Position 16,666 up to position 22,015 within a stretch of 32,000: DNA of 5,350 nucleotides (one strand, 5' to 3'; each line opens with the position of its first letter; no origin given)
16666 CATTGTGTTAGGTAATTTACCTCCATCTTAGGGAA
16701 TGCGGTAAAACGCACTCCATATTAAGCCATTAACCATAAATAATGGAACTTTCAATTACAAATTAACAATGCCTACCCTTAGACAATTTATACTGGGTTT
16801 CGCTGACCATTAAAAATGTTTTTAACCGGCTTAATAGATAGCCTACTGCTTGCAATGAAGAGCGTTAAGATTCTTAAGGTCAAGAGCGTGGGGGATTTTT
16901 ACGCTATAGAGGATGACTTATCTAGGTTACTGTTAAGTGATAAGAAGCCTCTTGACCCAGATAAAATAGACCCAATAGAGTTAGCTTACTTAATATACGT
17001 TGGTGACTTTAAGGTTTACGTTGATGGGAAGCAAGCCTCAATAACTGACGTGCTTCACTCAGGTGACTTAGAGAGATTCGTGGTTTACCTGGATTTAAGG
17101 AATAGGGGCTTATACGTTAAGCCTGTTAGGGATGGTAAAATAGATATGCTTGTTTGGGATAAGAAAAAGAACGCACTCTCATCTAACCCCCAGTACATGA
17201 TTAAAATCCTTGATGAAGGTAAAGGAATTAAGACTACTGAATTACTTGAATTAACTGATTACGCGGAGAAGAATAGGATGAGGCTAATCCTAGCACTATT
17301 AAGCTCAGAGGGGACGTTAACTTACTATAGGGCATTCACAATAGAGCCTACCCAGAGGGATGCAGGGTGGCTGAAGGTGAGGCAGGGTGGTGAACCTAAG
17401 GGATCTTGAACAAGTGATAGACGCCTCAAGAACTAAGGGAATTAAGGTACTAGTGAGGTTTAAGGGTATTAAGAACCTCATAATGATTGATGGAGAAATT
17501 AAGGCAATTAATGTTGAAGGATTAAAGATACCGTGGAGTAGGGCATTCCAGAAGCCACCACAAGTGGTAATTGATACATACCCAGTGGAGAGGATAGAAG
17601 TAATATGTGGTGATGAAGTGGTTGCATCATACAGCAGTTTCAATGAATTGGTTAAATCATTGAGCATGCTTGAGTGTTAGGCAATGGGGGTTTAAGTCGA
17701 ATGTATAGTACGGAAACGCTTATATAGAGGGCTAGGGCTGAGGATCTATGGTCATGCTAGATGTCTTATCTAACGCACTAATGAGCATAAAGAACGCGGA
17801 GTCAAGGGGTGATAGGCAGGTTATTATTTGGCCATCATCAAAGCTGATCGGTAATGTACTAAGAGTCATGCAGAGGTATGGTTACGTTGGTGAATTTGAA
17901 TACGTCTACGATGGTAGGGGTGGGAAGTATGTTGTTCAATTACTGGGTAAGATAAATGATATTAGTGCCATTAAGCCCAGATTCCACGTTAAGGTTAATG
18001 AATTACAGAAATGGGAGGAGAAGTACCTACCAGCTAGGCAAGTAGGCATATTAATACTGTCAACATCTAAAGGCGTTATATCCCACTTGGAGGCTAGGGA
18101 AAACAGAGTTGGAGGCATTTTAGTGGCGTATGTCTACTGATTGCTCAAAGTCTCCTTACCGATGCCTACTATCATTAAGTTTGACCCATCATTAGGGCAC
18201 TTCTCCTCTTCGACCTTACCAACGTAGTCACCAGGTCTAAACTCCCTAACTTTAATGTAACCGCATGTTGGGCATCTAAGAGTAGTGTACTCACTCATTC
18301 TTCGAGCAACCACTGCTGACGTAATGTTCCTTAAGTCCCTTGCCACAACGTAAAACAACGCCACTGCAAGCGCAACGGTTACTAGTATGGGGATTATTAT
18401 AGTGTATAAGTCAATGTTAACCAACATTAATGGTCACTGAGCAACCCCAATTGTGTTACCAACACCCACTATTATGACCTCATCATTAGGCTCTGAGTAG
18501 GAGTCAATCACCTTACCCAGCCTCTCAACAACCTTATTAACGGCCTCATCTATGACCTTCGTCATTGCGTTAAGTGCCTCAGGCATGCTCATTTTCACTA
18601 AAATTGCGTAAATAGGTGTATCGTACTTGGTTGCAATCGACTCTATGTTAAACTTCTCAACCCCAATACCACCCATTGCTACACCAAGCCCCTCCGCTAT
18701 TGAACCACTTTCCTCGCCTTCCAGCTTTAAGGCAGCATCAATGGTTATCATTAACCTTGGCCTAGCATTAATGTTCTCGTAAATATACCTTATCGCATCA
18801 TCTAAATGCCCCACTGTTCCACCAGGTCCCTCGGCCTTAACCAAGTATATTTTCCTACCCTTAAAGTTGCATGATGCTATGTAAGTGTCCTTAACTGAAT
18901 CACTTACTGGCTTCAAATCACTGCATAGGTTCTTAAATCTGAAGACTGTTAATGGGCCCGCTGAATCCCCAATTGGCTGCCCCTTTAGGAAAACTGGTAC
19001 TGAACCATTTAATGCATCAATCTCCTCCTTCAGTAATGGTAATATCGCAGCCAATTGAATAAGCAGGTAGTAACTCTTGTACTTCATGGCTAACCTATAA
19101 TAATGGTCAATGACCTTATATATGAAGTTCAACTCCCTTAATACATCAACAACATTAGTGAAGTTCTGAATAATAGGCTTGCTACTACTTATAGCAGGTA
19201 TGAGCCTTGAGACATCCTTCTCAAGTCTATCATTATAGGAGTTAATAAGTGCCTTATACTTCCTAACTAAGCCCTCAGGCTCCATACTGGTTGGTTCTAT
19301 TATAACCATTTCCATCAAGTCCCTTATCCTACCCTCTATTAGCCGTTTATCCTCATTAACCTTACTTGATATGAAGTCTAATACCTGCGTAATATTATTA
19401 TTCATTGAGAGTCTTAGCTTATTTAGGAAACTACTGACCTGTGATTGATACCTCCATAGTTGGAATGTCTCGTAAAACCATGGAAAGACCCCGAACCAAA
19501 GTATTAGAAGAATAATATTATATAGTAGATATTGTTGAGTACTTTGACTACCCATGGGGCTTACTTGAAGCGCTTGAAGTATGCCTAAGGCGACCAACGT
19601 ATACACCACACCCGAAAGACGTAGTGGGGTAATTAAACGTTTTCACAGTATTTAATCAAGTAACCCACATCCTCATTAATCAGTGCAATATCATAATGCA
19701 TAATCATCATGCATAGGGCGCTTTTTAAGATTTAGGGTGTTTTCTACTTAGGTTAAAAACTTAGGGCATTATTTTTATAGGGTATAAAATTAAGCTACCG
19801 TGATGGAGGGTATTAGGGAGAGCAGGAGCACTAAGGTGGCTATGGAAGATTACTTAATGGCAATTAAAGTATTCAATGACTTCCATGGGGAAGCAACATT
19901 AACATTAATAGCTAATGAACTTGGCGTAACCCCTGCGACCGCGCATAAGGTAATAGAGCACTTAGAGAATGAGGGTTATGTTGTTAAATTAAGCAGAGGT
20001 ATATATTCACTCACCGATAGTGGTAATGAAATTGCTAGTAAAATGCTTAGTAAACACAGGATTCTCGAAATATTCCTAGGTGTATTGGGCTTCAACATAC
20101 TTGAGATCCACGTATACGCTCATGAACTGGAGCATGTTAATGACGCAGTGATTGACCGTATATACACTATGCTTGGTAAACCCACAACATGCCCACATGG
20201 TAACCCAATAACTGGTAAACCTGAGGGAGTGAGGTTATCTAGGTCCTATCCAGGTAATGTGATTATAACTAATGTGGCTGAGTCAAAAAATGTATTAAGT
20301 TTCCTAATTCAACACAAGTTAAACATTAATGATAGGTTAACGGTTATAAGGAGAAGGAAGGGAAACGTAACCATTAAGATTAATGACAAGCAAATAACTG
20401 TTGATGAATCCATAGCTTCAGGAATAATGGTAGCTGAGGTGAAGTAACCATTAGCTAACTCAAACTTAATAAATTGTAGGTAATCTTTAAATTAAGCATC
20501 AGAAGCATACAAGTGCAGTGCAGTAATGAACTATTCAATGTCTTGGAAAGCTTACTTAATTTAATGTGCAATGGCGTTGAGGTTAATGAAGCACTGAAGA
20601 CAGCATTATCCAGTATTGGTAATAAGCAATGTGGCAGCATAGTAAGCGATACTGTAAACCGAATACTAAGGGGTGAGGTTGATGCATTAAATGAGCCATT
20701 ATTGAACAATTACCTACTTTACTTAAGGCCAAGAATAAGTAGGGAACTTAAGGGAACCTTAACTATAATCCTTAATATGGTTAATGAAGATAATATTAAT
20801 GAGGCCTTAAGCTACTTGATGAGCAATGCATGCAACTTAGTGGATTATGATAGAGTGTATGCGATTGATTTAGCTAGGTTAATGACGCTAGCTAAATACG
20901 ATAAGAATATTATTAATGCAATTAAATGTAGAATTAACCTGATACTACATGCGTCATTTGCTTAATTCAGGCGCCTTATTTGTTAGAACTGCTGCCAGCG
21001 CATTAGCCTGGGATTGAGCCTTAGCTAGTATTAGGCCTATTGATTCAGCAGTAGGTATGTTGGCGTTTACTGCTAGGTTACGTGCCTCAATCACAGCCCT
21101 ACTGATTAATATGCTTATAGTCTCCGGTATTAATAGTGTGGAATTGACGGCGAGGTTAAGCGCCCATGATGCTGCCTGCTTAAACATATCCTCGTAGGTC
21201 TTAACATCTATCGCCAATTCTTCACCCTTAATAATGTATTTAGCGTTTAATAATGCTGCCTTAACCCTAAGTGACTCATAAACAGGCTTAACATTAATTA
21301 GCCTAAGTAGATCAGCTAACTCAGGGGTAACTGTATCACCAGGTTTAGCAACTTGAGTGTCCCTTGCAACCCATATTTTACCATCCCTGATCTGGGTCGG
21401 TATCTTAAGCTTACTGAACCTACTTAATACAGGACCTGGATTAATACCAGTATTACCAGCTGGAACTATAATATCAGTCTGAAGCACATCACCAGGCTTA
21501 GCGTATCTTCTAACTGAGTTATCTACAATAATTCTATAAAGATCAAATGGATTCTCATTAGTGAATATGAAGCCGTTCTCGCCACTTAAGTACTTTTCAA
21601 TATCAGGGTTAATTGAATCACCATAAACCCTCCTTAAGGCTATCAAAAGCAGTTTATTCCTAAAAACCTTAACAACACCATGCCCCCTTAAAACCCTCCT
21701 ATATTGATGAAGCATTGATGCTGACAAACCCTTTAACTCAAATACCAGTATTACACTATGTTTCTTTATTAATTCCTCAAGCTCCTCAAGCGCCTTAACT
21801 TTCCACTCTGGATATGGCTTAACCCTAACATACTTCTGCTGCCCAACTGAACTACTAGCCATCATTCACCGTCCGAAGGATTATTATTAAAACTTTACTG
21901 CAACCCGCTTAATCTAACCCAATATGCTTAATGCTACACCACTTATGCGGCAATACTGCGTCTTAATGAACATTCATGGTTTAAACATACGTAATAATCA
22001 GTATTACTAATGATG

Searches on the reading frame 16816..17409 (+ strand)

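Call 71: search_protein_families(library=pfam, proteins=[window:16816-17409:+], max_evalue=0.001)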
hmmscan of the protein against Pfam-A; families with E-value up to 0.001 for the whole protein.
window:16816-17409:+ (197 aa): 1 family
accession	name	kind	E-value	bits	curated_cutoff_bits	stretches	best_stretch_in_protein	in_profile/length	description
PF01974.23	tRNA_int_endo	-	1e-08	35.5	27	1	86-170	3-85/85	tRNA intron endonuclease, catalytic C-terminal domain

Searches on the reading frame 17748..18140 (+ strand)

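Call 71: search_protein_families(library=pfam, proteins=[window:17748-18140:+], max_evalue=0.001)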
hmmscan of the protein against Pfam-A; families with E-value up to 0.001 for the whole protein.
window:17748-18140:+ (130 aa): 1 family
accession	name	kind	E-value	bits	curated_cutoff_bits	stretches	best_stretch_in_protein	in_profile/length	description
PF00410.24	Ribosomal_S8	-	1.6e-25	90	24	1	5-130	1-126/126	Ribosomal protein S8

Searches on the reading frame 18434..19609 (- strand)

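Call 71: search_protein_families(library=pfam, proteins=[window:18434-19609:-], max_evalue=0.001)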
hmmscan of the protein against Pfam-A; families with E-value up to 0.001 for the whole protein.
window:18434-19609:- (391 aa): 2 families
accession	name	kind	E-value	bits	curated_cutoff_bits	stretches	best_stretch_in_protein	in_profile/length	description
PF23542.1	DUF1512_C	-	8.8e-69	231.3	25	1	213-390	1-175/175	Domain of unknown function (DUF1512) C-terminal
PF07431.17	DUF1512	-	7e-51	172.8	25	1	32-209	1-177/177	Protein of unknown function (DUF1512) N-terminal domain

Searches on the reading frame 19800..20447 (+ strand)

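Call 71: search_protein_families(library=pfam, proteins=[window:19800-20447:+], max_evalue=0.001)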
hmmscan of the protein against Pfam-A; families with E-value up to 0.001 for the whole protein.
window:19800-20447:+ (215 aa): 9 families
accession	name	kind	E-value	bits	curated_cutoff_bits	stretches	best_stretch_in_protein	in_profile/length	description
PF02742.21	Fe_dep_repr_C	-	2.3e-22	79.2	27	1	72-138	1-69/70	Iron dependent repressor, metal binding and dimerisation domain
PF01325.25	Fe_dep_repress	-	2e-08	34.7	26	1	14-62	5-53/60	Iron dependent repressor, N-terminal DNA binding domain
PF04023.20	FeoA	-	2.6e-08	34.2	23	1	153-212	11-73/74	FeoA domain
PF09339.16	HTH_IclR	-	1.8e-06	28.1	22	1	24-63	11-50/52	IclR helix-turn-helix domain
PF08279.18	HTH_11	-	0.00012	22.3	25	1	31-67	15-51/55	HTH domain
PF01978.25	TrmB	-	0.00043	20.5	25.6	0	29-64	20-55/68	Sugar-specific transcriptional regulator TrmB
PF25213.1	HVO_A0261_N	-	0.00057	20.1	35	1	37-83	30-75/86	HVO_A0261 N-terminal domain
PF13412.12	HTH_24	-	0.00067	19.6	21.9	0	30-61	16-47/48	Winged helix-turn-helix DNA-binding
PF12802.13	MarR_2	-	0.00088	19.8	27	0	29-63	17-52/61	MarR family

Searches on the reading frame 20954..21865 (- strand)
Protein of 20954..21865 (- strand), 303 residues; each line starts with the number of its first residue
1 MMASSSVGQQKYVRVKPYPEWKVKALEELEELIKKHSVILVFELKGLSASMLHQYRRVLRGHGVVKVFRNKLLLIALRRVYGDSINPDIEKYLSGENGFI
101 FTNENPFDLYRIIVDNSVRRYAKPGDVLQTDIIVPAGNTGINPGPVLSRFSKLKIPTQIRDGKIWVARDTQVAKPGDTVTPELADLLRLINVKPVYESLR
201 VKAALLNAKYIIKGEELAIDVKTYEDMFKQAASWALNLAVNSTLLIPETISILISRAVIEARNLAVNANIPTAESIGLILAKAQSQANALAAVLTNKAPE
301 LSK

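Call 72: search_protein_families(library=pfam, proteins=[window:20954-21865:-], max_evalue=0.001)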
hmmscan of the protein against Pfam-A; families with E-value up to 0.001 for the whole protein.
window:20954-21865:- (303 aa): 2 families
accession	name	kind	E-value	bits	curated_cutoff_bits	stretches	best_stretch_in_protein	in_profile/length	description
PF00466.25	Ribosomal_L10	-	1.8e-24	86.1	22.8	1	19-116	3-98/100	Ribosomal protein L10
PF17777.6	RL10P_insert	-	1e-20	73.8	29.1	1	122-192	1-71/71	Insertion domain in 60S ribosomal protein L10P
